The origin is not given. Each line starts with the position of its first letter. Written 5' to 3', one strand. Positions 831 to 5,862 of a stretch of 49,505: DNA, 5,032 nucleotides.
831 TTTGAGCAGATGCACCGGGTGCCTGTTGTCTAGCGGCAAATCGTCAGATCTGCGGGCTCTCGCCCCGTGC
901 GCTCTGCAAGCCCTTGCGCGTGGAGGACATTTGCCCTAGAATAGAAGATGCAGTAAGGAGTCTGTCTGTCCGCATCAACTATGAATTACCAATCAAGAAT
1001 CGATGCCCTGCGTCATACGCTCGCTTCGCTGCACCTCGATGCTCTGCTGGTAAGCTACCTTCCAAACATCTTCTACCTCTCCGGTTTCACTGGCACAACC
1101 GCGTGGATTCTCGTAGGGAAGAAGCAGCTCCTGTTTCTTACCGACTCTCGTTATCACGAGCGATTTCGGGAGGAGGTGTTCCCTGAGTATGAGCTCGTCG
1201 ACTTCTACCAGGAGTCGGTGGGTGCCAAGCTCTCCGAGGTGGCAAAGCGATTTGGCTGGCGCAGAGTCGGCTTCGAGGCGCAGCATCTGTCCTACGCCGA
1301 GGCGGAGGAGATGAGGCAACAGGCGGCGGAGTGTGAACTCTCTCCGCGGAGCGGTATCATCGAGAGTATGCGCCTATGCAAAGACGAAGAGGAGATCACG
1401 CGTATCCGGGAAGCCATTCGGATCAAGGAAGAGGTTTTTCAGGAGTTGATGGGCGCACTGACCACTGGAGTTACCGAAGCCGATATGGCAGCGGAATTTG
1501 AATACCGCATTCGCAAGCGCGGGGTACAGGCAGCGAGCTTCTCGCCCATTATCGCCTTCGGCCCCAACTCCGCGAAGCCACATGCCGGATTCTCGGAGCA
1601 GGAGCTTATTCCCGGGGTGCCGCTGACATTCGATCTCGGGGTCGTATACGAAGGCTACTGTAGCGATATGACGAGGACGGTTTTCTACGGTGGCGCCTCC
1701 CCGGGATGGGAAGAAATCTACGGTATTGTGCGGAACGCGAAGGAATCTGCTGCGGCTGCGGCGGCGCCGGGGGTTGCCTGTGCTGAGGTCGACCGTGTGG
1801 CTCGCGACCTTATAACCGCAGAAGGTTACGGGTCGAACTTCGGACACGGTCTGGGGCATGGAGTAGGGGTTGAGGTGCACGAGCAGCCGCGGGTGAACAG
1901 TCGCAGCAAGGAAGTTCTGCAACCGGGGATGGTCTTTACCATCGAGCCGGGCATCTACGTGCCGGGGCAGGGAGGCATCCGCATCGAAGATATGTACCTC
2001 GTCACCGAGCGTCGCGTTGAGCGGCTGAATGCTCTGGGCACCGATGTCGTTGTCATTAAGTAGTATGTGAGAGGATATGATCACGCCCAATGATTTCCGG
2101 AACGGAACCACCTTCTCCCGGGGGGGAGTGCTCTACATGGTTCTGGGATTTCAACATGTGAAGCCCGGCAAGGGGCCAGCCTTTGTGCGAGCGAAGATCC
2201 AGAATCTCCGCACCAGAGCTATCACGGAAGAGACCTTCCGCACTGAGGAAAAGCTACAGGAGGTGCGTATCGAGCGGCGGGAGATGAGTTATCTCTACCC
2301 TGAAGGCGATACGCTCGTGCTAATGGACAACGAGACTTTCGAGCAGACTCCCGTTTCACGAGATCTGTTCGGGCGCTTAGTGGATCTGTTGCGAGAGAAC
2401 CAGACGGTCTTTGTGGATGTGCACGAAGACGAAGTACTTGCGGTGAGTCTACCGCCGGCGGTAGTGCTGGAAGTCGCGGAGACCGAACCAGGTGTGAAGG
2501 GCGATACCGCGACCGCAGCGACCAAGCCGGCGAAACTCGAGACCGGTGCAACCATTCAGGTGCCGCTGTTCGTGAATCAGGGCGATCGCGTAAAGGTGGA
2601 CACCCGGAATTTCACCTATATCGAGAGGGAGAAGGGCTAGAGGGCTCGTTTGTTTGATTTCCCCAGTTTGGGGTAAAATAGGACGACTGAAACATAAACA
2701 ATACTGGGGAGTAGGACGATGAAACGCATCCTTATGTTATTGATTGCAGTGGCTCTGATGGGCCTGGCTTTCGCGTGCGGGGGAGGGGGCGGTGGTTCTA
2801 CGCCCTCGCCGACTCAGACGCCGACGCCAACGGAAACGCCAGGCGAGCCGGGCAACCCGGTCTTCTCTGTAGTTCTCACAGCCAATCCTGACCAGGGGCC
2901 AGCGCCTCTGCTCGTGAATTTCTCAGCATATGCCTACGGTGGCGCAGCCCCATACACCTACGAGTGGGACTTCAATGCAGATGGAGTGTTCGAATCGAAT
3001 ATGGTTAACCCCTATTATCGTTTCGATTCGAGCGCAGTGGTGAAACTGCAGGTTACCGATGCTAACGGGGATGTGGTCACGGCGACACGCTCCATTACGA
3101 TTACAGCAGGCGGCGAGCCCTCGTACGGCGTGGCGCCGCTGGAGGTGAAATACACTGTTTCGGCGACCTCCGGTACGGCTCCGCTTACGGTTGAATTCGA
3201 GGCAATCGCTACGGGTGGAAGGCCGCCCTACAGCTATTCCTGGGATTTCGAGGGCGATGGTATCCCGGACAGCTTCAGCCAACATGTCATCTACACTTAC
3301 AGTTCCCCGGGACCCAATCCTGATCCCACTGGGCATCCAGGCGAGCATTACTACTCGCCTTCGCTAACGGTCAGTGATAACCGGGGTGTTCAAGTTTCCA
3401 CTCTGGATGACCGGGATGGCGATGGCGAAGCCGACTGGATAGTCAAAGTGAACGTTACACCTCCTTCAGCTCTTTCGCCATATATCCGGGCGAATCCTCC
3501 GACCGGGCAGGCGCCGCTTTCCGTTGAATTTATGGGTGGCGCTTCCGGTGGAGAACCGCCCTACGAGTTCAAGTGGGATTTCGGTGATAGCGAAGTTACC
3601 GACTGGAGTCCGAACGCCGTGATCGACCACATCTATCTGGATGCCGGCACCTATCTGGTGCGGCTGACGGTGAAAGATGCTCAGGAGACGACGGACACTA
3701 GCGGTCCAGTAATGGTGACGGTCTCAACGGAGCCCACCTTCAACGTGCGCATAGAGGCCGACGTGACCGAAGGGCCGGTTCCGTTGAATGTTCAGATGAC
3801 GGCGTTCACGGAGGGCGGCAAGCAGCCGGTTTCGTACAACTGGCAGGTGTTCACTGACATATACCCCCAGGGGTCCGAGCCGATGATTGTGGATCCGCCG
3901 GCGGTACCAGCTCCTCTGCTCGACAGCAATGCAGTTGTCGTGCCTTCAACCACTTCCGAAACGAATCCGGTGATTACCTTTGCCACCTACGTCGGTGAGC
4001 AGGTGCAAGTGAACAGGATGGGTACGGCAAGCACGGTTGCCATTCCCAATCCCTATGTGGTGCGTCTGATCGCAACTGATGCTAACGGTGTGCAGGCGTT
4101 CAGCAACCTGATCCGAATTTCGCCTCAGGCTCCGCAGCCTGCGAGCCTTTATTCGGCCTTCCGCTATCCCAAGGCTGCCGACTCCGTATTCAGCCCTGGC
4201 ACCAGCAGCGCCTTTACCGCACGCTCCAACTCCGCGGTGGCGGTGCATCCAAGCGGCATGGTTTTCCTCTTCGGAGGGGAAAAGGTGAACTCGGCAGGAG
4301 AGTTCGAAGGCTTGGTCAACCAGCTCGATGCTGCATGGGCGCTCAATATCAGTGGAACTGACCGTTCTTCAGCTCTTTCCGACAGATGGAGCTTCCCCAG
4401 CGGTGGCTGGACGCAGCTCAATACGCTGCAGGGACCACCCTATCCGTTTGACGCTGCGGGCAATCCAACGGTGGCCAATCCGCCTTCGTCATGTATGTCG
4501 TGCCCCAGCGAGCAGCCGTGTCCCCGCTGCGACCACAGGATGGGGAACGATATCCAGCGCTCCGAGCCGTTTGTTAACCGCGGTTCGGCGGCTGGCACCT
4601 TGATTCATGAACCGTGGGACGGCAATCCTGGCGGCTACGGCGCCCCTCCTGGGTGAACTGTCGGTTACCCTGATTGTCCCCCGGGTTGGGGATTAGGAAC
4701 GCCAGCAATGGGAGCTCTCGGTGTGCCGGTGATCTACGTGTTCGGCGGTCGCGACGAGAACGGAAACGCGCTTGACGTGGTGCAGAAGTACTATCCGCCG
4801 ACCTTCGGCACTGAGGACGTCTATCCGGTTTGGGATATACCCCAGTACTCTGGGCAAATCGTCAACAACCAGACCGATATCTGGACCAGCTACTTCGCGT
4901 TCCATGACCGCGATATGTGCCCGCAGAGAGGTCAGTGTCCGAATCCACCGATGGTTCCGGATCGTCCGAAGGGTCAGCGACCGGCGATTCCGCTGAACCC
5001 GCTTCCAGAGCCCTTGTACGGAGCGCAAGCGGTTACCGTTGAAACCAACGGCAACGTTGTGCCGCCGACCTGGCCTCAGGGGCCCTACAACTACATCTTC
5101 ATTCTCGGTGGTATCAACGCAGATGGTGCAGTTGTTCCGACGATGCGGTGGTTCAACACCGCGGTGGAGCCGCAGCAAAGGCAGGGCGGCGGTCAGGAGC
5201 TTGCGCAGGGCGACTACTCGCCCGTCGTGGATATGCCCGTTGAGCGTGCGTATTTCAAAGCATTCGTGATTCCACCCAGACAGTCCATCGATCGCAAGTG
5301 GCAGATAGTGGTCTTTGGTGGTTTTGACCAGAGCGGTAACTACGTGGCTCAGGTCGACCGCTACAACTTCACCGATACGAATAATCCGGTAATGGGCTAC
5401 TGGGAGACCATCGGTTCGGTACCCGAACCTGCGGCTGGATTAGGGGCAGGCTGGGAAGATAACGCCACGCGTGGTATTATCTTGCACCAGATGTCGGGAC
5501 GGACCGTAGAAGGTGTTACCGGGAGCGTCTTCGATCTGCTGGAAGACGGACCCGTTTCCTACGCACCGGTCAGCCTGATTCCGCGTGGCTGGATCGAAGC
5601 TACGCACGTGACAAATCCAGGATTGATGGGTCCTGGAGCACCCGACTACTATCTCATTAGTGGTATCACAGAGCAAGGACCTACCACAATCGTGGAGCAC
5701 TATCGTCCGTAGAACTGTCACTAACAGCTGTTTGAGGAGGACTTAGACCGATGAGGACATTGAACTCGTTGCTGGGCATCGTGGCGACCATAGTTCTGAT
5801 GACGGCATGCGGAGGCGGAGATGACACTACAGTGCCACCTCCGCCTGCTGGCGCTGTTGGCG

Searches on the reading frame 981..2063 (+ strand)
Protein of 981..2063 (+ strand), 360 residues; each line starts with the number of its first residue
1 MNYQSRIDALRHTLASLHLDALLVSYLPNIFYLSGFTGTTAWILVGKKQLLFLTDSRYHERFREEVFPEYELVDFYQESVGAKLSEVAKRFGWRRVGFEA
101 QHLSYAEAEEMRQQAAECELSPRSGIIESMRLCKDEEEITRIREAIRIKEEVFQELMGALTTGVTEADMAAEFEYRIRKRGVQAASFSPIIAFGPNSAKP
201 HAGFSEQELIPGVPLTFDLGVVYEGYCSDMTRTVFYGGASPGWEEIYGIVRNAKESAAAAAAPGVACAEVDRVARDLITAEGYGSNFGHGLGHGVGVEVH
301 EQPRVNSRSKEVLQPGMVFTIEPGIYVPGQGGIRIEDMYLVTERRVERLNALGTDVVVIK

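Call 52: search_protein_families(library=pfam, proteins=[window:981-2063:+], max_evalue=0.00001)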
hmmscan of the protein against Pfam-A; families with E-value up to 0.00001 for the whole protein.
window:981-2063:+ (360 aa): 2 families
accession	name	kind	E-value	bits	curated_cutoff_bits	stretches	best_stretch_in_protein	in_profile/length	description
PF00557.29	Peptidase_M24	-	2.7e-69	233.5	23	1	141-343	2-208/208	Metallopeptidase family M24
PF01321.24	Creatinase_N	-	2.3e-24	86.8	22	1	6-133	1-128/128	Creatinase/Prolidase N-terminal domain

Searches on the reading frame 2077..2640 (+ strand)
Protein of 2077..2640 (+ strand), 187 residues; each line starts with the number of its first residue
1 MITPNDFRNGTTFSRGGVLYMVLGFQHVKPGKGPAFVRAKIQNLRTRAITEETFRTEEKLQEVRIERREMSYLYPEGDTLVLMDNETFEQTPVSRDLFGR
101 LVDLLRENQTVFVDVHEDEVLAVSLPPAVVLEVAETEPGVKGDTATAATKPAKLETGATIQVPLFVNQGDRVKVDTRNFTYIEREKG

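Call 52: search_protein_families(library=pfam, proteins=[window:2077-2640:+], max_evalue=0.00001)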
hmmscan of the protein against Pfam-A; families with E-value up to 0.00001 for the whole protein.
window:2077-2640:+ (187 aa): 3 families
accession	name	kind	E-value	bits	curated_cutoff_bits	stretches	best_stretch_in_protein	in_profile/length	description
PF09285.17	Elong-fact-P_C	-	3.5e-28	97.5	25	1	129-184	1-56/56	Elongation factor P, C-terminal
PF08207.18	EFP_N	-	2.5e-22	79.1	23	1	5-60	3-58/58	Elongation factor P (EF-P) KOW-like domain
PF01132.26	EFP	-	2.9e-16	59.6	27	1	68-121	1-54/54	Elongation factor P (EF-P) OB domain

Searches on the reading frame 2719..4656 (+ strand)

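Call 11: search_protein_families(library=pfam, proteins=[window:2719-4656:+], max_evalue=0.001)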
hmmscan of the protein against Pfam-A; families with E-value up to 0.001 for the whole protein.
window:2719-4656:+ (645 aa): 3 families
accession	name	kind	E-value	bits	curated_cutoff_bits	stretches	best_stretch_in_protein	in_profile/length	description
PF18911.6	PKD_4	-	2.8e-20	72.6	27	1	254-335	4-85/85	PKD domain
PF00801.26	PKD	-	7.1e-16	58.4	23.5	2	258-327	6-74/80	PKD domain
PF13573.12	SprB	-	0.00011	22.2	28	0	164-176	21-33/37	SprB repeat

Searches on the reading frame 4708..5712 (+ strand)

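Call 11: search_protein_families(library=pfam, proteins=[window:4708-5712:+], max_evalue=0.001)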
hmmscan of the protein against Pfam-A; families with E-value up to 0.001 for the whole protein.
window:4708-5712:+ (334 aa): 5 families
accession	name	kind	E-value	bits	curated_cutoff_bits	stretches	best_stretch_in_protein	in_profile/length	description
PF13415.12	Kelch_3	-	4.3e-08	33.6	22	1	200-243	4-41/48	Galactose oxidase, central domain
PF13964.12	Kelch_6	-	3.7e-07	30.3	25.3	0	200-241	14-49/50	Kelch motif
PF01344.31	Kelch_1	-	8.5e-07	28.8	20.1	0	9-30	14-34/46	Kelch motif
PF13418.12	Kelch_4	-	2.2e-06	28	21.6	0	199-240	14-49/49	Galactose oxidase, central domain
PF24681.1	Kelch_KLHDC2_KLHL20_DRC7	-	0.00022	21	50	0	175-246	46-108/221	KLHDC2/KLHL20/DRC7 Kelch-repeats domain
